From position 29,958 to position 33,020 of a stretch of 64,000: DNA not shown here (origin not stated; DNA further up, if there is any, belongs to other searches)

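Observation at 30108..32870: Orphan zinc-hook Rad50/SbcC-like ATPase next to the vapBC/remnant islet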

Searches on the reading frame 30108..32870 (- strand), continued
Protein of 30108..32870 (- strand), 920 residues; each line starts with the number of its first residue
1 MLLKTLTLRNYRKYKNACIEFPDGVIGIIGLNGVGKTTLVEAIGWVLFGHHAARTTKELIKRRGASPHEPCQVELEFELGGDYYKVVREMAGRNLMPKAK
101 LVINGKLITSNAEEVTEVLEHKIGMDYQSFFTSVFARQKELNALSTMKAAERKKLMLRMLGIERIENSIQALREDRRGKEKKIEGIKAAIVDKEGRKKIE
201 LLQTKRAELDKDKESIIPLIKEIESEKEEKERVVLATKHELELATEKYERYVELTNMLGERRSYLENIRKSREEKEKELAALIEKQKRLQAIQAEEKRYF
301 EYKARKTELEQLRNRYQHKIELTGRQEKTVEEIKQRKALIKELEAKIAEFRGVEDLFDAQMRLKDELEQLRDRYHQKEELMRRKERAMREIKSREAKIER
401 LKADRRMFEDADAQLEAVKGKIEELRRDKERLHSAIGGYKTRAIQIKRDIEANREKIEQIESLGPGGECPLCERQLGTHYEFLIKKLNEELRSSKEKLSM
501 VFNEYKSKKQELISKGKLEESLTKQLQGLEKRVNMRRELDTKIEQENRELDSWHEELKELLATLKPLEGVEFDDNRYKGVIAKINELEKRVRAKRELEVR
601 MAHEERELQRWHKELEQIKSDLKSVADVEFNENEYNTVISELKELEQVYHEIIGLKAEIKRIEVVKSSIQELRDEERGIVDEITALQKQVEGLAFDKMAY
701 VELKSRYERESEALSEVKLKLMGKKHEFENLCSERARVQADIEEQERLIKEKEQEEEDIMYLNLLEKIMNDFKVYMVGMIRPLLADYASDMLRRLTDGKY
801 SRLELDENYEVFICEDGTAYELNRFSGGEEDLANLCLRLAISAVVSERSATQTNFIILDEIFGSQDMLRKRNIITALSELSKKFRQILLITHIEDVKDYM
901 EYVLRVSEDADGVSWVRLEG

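Call 65: list_cluster_members(proteins=[P0265, P0267, P0274, P0285, P0317, P0349, P0276, P0268, P0374, P0294])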
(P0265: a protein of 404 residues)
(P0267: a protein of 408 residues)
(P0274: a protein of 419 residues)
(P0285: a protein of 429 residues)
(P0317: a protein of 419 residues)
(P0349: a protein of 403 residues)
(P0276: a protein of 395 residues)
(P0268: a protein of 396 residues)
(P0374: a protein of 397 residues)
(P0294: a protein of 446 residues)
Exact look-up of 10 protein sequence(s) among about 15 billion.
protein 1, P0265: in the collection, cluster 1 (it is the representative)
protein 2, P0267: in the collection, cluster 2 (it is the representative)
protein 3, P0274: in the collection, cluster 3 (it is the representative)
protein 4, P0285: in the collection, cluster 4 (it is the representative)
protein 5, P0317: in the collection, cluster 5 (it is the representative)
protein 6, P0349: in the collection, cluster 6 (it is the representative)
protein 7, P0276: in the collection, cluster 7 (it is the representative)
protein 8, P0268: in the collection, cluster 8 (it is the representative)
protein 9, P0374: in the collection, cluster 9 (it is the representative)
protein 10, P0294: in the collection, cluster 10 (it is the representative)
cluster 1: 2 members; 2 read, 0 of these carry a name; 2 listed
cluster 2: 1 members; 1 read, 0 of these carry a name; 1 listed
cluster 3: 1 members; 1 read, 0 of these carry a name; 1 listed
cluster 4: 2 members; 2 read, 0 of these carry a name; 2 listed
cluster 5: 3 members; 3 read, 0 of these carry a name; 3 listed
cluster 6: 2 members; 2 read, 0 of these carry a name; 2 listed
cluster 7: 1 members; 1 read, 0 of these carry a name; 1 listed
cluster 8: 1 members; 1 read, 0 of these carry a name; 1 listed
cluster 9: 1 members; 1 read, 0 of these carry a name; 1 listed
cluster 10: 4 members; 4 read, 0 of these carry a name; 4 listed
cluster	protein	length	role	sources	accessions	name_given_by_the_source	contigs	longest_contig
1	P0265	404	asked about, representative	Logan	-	-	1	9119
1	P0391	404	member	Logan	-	-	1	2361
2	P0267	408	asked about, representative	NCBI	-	-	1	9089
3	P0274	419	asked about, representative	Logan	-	-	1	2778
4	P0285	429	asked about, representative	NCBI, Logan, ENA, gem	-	-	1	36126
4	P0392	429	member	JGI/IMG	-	-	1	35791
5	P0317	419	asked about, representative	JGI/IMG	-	-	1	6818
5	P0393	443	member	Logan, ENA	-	-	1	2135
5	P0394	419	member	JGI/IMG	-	-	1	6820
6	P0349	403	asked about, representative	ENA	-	-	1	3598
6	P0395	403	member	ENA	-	-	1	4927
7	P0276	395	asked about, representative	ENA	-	-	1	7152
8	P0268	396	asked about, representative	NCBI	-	-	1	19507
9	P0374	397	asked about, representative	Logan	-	-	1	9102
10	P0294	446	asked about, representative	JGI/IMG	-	-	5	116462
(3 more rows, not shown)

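Call 67: find_homologous_proteins(query=P0102, max_evalue=0.00001)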
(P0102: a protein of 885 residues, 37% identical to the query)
Query P0102 (885 aa): 609 proteins with E <= 0.00001 among 8000 candidates; the best 120 are listed.
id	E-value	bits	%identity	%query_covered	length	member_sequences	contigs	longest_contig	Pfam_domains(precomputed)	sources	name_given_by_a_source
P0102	0.0e+0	1843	100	100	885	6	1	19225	PF13514.13,PF00005.34,PF13175.13,PF13476.13,PF13558.13,PF13555.13,PF02463.26,PF13304.13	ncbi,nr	ncbi:MAG: SMC family ATPase [Candidatus Syntrophoarchaeum sp. WYZ-LMO15]|nr:MAG: SMC family ATPase [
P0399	0.0e+0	1154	64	100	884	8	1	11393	PF13514.13,PF13175.13,PF13476.13,PF13558.13,PF13555.13,PF02463.26,PF13304.13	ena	-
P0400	0.0e+0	1127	63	100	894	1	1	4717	PF13514.13,PF13175.13,PF13476.13,PF13558.13,PF13555.13,PF02463.26,PF13304.13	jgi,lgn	jgi:exonuclease SbcC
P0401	0.0e+0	1081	59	100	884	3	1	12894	PF13175.13,PF13476.13,PF13558.13,PF13555.13,PF02463.26,PF13304.13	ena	-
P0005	2.8e-141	491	38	100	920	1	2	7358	PF13175.13,PF13476.13,PF02463.26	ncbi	-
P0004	2.8e-137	477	38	100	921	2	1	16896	PF13175.13,PF13476.13,PF02463.26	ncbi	-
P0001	5.1e-134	467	38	100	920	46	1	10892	PF13175.13,PF13476.13,PF13558.13,PF02463.26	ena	-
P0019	5.2e-134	467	36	100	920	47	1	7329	PF13175.13,PF02463.26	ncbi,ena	-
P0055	5.9e-133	463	35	100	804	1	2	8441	PF13175.13,PF13476.13,PF13558.13,PF02463.26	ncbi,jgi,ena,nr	ncbi:MAG TPA: SMC family ATPase [Desulfobacteria bacterium]|nr:SMC family ATPase [Desulfobacteria ba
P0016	8.0e-133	463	36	100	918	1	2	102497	PF13175.13,PF13476.13,PF02463.26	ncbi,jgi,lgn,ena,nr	ncbi:MAG TPA: SMC family ATPase [Methanophagales archaeon]|nr:SMC family ATPase [Methanophagales arc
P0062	9.9e-133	462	35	100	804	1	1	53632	PF13175.13,PF13476.13,PF02463.26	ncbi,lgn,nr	ncbi:MAG: SMC family ATPase [Methanomicrobia archaeon]|nr:SMC family ATPase [Methanomicrobia archaeo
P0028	3.1e-132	461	45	36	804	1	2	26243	PF13175.13,PF13476.13,PF02463.26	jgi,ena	-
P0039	1.1e-131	459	35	100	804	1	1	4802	PF13175.13,PF13476.13,PF02463.26,PF13304.13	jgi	jgi:exonuclease SbcC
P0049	1.1e-131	459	35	100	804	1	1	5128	PF13175.13,PF13476.13,PF02463.26,PF13304.13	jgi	jgi:exonuclease SbcC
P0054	1.7e-131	458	35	100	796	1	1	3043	PF13175.13,PF13476.13,PF02463.26,PF13304.13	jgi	jgi:exonuclease SbcC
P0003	2.5e-130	454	36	100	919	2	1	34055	PF13175.13,PF13476.13,PF02463.26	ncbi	-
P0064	1.9e-124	435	36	100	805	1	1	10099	PF13175.13,PF13476.13,PF02463.26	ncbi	ncbi:MAG: AAA family ATPase [Candidatus Methanospirareceae archaeon]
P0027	1.5e-122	429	43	37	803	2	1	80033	PF13175.13,PF13476.13,PF13555.13,PF02463.26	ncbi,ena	-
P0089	2.5e-112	395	34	100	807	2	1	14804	PF13175.13,PF13476.13,PF13555.13,PF02463.26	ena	-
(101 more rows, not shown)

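Call 78: predict_structure(alignment_id=A4)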
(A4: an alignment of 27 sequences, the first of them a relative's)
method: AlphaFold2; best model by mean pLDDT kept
length: 375 residues; sequences in the alignment: 27
mean_pLDDT: 75.1   pTM: 0.73
mean pLDDT of the five models: 75.1, 74.6, 73.8, 73.4, 71.2
residues with pLDDT >= 90: 81; 70-90: 195; 50-70: 47; < 50: 52
segments of 3 or more residues with pLDDT < 50: 92-98, 166-183, 205-210, 218-229, 328-335
pLDDT, mean of each block of 10 residues (from residue 1): 87 63 75 91 97 78 83 97 86 46 82 85 92 79 82 90 54 27 50 71 55 52 36 81 82 82 89 94 84 85 86 81 64 53 77 79 84 66
secondary structure, 60 per line:
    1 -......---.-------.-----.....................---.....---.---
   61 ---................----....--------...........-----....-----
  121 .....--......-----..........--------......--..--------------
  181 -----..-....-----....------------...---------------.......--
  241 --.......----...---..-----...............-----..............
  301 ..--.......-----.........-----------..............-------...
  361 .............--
elements in order: E2-7 H26-45 E49-53 H64-79 E84-87 H96-106 E112-115 E121-125 E128-133 H139-148 E157-162 H189-192 E198-201 E214-216 E232-238 E243-249 E254-256 H267-281 E287-296 H297-302 H305-311 E317-325 H337-350 H358-373

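Call 84: find_encoding_contigs(protein=P0064, flank=6000, max_places=4)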
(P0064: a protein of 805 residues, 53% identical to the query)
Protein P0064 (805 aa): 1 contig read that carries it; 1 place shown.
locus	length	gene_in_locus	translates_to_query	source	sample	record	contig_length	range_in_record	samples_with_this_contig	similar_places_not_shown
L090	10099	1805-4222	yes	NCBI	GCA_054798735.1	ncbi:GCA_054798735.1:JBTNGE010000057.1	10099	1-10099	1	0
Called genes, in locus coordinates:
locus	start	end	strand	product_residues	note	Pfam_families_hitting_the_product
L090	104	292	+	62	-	PF06271:RDD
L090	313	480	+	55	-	-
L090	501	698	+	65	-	-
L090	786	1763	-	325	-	PF05569:Peptidase_M56, PF01435:Peptidase_M48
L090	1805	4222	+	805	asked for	PF02463:SMC_N, PF13175:AAA_15, PF13476:AAA_23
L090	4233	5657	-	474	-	PF02934:GatB_N, PF02637:GatB_Yqey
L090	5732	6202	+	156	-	PF01090:Ribosomal_S19e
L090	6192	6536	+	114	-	PF01984:dsDNA_bind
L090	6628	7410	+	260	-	PF02654:CobS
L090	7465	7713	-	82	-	PF04255:DUF433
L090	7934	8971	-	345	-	PF03706:LPG_synthase_TM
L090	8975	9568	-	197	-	PF06695:Sm_multidrug_ex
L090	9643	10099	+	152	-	PF23023:Anti-Pycsar_Apyc1, PF00753:Lactamase_B, PF12706:Lactamase_B_2 (weak)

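Call 85: find_encoding_contigs(protein=P0086, flank=6000, max_places=4)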
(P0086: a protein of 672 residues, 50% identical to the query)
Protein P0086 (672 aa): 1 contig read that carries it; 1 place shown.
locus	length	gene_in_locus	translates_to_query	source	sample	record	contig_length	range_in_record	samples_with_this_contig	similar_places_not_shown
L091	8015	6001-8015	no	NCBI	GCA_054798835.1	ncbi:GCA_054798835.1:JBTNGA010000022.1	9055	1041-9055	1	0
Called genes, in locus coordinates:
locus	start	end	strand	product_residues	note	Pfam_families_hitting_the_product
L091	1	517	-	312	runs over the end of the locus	PF22842:Pel9A-like_beta_helix, PF05048:NosD, PF13229:Beta_helix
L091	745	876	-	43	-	-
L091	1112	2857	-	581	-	PF02518:HATPase_c, PF13589:HATPase_c_3, PF01119:DNA_mis_repair, PF08676:MutL_C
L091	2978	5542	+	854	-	PF03104:DNA_pol_B_exo1, PF10108:DNA_pol_B_exo2 (weak), PF13482:RNase_H_2 (weak), PF00136:DNA_pol_B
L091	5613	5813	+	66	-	PF00125:Histone (weak), PF00808:CBFD_NFYB_HMF, PF15511:CENP-T_C (weak)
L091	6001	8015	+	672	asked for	PF02463:SMC_N, PF13175:AAA_15, PF13476:AAA_23 (faint)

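Call 86: find_related_loci(query=A3, collection=viral_contigs, flank=5000)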
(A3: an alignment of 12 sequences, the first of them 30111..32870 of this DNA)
Query A3 (920 aa) in viral_contigs; peptide patterns used: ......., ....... (x = any residue, [..] = any of these).
319 stretches matched a pattern; 8 encode a relative of the query (tblastn E <= 1e-3); 8 distinct loci.
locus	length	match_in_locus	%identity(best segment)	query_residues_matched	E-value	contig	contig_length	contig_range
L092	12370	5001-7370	28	1-899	3e-24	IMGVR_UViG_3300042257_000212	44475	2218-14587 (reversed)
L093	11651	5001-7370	31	1-920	6e-22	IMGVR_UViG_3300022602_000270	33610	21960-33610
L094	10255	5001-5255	32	817-898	7e-10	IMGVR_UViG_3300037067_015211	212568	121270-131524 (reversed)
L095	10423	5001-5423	25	23-164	6e-8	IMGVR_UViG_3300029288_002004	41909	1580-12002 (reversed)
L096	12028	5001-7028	40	1-895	1e-13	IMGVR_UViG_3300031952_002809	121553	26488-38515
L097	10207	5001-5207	33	826-896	2e-5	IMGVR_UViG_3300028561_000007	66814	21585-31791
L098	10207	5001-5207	33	826-896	2e-5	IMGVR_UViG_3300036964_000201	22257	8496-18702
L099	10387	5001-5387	30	779-906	5e-5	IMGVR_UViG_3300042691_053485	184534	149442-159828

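Call 87: search_dna_similar(query=window:30111-32870:-, collection=plasmids, mode=protein, max_rows=8)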
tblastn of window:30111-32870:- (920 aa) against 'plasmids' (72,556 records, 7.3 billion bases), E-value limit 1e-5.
Records with a match: 16; places in all: 16; records where one place covers at least 80% of the query: 0.
Best place of each record, by identity: <60% 16.
By first word of the organism name: Acinetobacter 6; Arcobacter 3; Priestia 1; Pontibacillus 1; Halocatena 1; Salinibaculum 1; Miltoncostaea 1; Methylobacterium 1; Bacillus 1.
By predicted mobility (MOB-suite, as given by PLSDB): non-mobilizable 13; mobilizable 2; conjugative 1.
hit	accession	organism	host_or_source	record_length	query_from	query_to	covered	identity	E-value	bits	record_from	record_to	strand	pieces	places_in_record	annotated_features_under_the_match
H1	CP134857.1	Arcobacter sp. AZ-2023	food,chicken meat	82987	1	906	78%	27.3%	6e-27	243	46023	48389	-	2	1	SMC family ATPase | exonuclease SbcCD subunit D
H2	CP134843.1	Arcobacter sp. AZ-2023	food,chicken meat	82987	1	906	78%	27.3%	6e-27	243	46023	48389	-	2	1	SMC family ATPase | exonuclease SbcCD subunit D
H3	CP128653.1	Arcobacter sp. DSM 115960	animal,chicken meat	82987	1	906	78%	27.3%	6e-27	243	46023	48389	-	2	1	SMC family ATPase | exonuclease SbcCD subunit D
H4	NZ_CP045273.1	Priestia megaterium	pure culture,Paper surface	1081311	1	916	68%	27.6%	2e-29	204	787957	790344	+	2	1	none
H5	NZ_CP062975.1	Pontibacillus sp. ALD_SL1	mangrove mud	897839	1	916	55%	30.8%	2e-35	223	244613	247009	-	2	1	SMC family ATPase | metallophosphoesterase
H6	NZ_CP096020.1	Halocatena salina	cell culture,sediment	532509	1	172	19%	34.8%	2e-7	63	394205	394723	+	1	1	AAA family ATPase | DNA repair exonuclease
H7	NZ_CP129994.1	Salinibaculum sp. KK48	cell culture,sediment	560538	1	162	18%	30.7%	2e-7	63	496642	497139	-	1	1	AAA family ATPase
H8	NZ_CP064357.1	Miltoncostaea oceani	pure culture,marine sediment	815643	771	910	15%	32.5%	9e-16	90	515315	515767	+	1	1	SMC family ATPase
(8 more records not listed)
